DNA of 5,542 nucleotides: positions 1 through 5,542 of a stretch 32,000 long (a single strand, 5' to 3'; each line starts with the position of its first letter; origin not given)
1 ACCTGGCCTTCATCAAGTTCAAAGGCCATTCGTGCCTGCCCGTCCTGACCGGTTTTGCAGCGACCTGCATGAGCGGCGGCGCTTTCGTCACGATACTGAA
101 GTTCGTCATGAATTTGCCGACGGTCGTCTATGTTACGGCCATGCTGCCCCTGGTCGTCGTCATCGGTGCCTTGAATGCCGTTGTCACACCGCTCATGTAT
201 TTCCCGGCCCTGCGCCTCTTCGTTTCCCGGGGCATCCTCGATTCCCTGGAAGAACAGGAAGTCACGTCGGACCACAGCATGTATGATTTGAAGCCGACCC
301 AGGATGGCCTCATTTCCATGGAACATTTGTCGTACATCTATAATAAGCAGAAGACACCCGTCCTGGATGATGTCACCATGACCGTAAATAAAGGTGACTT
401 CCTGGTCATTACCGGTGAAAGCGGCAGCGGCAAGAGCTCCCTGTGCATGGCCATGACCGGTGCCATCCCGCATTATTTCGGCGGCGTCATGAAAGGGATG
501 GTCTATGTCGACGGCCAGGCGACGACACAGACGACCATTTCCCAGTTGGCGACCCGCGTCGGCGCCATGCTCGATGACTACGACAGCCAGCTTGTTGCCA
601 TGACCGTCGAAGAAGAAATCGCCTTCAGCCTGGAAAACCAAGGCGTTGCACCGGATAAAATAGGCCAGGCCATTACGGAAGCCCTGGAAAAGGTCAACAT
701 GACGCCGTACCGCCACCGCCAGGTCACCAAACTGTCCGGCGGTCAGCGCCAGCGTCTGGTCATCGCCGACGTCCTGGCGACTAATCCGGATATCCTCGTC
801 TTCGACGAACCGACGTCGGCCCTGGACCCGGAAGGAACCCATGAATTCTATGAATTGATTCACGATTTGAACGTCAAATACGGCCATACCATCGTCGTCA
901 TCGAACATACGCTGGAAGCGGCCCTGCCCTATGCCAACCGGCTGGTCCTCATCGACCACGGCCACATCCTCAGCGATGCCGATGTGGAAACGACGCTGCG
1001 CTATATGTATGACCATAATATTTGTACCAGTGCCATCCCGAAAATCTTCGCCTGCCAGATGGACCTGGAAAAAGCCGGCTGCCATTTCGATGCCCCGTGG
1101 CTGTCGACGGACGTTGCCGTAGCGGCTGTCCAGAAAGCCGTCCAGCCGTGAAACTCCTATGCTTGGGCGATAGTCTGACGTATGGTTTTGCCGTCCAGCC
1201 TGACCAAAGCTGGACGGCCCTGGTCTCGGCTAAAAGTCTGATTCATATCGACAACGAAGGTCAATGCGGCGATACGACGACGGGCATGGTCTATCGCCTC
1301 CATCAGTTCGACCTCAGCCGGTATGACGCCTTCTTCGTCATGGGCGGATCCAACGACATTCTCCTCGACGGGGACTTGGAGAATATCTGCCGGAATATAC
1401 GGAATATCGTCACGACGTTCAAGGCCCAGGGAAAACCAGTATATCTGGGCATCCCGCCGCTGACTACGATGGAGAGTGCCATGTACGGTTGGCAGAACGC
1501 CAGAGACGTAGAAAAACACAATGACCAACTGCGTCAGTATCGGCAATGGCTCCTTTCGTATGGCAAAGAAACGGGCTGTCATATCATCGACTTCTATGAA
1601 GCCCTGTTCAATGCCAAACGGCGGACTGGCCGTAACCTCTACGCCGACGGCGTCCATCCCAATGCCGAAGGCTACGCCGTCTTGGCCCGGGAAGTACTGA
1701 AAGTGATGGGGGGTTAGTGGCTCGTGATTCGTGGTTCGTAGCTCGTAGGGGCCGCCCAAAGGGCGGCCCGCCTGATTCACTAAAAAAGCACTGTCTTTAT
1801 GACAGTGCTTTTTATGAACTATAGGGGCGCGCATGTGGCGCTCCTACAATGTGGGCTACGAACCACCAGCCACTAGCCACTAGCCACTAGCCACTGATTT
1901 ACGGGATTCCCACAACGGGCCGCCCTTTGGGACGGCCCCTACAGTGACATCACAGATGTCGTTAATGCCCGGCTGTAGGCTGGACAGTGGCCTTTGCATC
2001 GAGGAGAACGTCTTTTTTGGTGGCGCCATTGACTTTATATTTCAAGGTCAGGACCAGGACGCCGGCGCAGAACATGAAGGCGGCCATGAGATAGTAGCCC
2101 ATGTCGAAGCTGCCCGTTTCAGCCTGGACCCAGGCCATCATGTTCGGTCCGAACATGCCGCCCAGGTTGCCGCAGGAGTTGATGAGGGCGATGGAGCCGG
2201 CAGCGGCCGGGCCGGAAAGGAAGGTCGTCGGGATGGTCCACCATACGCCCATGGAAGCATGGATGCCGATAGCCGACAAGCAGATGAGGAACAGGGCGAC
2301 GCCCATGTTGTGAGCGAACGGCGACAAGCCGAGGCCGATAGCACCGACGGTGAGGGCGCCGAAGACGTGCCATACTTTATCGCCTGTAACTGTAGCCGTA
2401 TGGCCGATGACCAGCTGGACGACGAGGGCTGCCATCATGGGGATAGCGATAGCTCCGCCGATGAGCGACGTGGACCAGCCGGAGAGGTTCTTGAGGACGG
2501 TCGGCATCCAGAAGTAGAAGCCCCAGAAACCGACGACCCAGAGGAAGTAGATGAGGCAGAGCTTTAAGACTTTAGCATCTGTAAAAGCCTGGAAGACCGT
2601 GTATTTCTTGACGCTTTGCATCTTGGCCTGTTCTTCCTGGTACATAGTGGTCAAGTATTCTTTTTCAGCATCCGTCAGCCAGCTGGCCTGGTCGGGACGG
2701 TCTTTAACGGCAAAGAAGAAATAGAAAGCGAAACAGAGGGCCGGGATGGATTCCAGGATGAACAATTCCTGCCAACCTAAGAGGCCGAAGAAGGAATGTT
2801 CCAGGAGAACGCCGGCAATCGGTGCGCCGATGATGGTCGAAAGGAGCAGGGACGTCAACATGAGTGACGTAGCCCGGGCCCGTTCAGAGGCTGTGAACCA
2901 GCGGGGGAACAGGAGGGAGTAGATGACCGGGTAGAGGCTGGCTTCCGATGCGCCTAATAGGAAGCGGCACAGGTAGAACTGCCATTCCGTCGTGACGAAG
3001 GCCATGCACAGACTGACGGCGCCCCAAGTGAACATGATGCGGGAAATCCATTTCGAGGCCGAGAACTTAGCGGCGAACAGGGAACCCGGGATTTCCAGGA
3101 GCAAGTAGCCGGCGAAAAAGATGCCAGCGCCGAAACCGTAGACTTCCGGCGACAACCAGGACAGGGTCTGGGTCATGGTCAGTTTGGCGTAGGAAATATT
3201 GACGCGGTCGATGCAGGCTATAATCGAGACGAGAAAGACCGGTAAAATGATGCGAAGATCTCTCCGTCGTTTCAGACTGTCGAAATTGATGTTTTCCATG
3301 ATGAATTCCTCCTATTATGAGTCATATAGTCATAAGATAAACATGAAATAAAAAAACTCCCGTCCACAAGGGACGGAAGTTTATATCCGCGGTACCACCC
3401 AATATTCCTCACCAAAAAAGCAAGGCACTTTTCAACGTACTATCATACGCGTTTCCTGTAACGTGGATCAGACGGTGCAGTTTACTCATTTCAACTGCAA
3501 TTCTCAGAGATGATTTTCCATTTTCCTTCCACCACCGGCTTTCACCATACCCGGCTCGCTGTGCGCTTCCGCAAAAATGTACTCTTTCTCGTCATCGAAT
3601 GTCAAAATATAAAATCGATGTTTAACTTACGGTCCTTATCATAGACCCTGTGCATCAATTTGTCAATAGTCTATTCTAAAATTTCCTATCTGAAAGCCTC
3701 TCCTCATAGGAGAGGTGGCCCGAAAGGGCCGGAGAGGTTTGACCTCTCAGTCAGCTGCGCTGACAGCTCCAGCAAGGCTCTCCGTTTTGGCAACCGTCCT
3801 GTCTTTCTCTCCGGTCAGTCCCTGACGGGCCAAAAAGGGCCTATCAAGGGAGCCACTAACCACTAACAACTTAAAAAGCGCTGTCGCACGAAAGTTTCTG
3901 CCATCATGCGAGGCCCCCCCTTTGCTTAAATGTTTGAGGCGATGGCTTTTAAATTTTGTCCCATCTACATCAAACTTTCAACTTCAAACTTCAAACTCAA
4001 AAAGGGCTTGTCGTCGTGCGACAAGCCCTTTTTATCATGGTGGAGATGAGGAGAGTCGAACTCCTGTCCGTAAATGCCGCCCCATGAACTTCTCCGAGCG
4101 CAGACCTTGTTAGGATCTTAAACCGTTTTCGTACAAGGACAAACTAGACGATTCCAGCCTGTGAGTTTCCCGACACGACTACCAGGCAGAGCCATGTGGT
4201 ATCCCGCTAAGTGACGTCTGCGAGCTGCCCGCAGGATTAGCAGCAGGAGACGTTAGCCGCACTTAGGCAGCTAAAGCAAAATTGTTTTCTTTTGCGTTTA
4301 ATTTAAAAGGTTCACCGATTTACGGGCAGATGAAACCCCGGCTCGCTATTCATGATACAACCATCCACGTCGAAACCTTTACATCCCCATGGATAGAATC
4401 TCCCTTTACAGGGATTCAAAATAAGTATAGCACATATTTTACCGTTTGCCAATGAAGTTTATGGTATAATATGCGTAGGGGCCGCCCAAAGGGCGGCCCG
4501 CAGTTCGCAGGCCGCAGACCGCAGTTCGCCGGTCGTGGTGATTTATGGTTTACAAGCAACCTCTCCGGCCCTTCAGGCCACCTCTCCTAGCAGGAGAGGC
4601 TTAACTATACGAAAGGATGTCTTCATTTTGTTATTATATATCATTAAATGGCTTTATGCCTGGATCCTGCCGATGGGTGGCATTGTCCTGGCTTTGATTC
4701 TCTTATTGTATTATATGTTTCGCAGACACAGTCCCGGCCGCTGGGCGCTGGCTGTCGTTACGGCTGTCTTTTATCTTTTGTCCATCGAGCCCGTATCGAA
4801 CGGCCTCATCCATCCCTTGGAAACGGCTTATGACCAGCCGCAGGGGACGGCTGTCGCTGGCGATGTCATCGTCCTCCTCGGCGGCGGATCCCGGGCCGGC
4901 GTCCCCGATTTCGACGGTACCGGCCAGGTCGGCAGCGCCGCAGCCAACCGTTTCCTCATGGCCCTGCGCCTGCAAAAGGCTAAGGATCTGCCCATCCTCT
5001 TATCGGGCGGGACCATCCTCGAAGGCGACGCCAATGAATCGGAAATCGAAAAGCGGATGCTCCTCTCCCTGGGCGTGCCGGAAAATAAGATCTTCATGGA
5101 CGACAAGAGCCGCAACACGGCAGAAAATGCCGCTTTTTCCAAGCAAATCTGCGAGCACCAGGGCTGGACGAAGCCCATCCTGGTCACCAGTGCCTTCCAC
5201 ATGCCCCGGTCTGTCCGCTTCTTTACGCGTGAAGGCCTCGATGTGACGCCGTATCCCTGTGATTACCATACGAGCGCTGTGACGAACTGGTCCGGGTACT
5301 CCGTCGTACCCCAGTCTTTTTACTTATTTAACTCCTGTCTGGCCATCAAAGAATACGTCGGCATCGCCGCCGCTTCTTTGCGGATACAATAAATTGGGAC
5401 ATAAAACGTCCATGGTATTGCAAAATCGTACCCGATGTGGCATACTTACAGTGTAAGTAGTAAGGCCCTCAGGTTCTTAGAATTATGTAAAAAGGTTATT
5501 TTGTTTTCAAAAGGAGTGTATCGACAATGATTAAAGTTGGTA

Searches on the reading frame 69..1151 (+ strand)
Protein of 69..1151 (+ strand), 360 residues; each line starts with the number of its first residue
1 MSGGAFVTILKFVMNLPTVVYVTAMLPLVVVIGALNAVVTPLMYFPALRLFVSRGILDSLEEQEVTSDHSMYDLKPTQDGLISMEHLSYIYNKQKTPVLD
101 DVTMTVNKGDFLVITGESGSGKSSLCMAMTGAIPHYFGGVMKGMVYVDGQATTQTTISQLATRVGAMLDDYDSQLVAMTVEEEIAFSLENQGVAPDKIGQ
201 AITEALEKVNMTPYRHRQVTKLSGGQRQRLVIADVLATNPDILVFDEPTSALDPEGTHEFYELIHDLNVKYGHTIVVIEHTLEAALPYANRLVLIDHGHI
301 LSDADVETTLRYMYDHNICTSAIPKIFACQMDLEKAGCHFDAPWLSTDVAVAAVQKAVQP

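Call 41: search_protein_families(library=pfam, proteins=[window:69-1151:+], max_evalue=0.00001)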
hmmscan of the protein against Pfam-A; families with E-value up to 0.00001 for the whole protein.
window:69-1151:+ (360 aa): 3 families
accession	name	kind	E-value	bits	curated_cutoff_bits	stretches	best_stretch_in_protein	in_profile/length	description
PF00005.33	ABC_tran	-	5.4e-28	98.7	25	1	99-250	1-137/137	ABC transporter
PF02463.25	SMC_N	-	2.1e-06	27.8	40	1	109-271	24-190/220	RecF/RecN/SMC N terminal domain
PF13304.12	AAA_21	-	2.7e-06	28.1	27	0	188-266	200-284/304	AAA domain, putative AbiEii toxin, Type IV TA system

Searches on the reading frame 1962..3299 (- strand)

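Call 41: search_protein_families(library=pfam, proteins=[window:1962-3299:-], max_evalue=0.00001)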
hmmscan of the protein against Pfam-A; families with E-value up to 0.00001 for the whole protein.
window:1962-3299:- (445 aa): 1 family
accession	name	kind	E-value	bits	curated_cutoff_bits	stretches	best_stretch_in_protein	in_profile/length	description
PF07690.21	MFS_1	-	6.8e-38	130.9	33.4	1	21-385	1-347/347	Major Facilitator Superfamily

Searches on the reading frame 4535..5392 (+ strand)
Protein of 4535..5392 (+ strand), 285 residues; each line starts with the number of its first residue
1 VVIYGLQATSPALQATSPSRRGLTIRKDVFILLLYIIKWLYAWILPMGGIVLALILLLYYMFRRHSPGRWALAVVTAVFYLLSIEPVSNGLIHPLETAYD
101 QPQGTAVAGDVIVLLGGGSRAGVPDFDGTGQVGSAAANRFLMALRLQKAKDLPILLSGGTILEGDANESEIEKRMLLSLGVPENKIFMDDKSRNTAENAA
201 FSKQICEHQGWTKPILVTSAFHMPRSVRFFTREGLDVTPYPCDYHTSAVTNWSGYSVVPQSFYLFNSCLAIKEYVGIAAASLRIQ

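Call 41: search_protein_families(library=pfam, proteins=[window:4535-5392:+], max_evalue=0.00001)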
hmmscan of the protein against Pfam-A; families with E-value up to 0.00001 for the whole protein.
window:4535-5392:+ (285 aa): 1 family
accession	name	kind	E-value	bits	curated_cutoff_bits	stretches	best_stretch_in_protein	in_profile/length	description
PF02698.23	DUF218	-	6.9e-31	107.4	27.6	1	110-276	1-133/133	DUF218 domain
